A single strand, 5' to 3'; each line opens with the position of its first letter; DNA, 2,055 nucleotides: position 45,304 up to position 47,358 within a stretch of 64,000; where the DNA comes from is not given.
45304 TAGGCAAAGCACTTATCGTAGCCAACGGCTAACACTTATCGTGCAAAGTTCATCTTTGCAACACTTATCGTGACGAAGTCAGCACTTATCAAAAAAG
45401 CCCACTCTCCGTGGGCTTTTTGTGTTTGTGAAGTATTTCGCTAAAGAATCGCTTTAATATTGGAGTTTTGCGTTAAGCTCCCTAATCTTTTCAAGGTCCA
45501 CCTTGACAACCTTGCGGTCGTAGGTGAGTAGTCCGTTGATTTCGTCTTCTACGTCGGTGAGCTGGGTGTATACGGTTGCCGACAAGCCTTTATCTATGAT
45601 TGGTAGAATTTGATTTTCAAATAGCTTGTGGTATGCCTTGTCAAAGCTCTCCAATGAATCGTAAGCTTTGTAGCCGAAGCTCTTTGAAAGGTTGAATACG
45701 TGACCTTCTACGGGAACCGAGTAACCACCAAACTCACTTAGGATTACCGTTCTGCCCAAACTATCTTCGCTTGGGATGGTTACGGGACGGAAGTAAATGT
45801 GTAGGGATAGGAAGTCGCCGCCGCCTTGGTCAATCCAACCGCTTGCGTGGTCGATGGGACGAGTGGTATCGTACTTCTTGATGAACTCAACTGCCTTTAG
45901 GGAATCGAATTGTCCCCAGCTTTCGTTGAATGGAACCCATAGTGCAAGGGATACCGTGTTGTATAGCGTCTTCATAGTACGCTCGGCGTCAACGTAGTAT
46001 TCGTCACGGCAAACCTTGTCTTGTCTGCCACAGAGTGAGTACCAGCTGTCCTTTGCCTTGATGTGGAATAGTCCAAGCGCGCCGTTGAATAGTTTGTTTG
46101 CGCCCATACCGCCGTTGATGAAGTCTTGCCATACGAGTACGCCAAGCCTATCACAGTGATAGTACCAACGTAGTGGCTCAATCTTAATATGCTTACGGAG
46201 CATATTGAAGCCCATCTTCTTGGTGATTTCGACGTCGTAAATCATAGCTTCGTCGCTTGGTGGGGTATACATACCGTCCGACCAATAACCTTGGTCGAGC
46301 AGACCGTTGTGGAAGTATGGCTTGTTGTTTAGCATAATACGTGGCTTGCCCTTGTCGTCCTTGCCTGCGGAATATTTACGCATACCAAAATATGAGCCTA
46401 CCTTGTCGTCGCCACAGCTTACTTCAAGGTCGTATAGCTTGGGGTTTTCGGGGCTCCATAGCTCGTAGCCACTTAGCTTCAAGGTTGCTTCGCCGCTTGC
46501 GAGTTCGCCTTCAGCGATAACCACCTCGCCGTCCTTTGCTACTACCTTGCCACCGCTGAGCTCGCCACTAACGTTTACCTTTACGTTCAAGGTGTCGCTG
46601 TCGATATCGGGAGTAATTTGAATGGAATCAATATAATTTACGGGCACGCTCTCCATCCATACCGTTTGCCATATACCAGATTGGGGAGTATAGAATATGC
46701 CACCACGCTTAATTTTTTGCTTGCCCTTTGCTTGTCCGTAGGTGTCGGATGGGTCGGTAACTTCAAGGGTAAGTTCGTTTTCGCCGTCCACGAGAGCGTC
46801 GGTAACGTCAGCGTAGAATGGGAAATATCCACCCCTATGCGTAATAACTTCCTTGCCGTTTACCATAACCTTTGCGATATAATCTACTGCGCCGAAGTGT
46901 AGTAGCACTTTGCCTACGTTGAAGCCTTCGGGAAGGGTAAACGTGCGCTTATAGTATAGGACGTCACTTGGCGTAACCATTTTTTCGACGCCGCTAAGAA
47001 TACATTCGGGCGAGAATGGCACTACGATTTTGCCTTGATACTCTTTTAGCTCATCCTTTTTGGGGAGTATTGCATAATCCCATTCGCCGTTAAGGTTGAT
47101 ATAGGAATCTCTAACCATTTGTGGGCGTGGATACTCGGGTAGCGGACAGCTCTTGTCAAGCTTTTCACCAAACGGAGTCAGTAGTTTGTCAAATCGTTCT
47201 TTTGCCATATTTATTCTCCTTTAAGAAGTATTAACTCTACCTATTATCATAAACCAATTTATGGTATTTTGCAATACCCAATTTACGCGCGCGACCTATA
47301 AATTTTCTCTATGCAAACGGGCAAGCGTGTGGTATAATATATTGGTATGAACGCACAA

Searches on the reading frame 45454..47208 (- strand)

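Call 96: search_protein_families(library=pfam, proteins=[window:45454-47208:-], max_evalue=0.0001)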
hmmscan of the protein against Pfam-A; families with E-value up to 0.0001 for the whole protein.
window:45454-47208:- (584 aa): 4 families
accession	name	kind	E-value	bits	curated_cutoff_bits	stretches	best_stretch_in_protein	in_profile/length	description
PF02837.24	Glyco_hydro_2_N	-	2.1e-13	51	28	1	82-185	65-165/169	Glycosyl hydrolases family 2, sugar binding domain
PF22666.2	Glyco_hydro_2_N2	-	4.9e-11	43.4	27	1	85-161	51-128/167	Glycosyl hydrolase 2 galactose-binding domain-like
PF00703.27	Glyco_hydro_2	-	7.8e-09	36.7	23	1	192-277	2-109/109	Glycosyl hydrolases family 2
PF02836.23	Glyco_hydro_2_C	-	6e-07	29.3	21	1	291-457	8-163/302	Glycosyl hydrolases family 2, TIM barrel domain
